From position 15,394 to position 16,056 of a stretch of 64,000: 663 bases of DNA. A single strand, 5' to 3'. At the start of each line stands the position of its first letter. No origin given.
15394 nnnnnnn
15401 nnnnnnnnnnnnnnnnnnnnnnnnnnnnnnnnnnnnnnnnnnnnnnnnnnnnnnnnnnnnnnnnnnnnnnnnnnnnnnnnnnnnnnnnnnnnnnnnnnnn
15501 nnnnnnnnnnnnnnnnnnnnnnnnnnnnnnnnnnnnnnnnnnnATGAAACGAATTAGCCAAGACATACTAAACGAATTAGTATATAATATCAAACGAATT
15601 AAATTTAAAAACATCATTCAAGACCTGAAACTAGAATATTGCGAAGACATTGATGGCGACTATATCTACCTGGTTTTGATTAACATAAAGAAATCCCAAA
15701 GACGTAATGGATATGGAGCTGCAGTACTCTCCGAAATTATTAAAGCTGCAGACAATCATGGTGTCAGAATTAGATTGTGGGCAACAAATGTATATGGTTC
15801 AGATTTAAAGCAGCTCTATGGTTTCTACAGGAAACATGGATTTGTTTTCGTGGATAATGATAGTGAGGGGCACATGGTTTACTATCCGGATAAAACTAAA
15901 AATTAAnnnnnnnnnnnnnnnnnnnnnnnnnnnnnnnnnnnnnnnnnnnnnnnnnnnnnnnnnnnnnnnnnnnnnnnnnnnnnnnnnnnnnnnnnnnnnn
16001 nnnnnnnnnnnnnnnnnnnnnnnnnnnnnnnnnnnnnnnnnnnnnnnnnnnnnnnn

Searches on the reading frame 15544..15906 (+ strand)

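Call 75: search_protein_families(library=pfam, proteins=[window:15544-15906:+], max_evalue=0.01)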
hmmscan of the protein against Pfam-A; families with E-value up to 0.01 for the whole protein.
window:15544-15906:+ (120 aa): 3 families
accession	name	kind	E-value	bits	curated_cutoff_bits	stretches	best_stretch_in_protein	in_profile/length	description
PF00583.31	Acetyltransf_1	-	3.9e-06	27.6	20.7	1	37-100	56-116/116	Acetyltransferase (GNAT) family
PF13508.13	Acetyltransf_7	-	5e-06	27.2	27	1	38-101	25-83/84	Acetyltransferase (GNAT) domain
PF13673.13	Acetyltransf_10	-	0.00014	22.3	23.6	1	41-108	52-115/128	Acetyltransferase (GNAT) domain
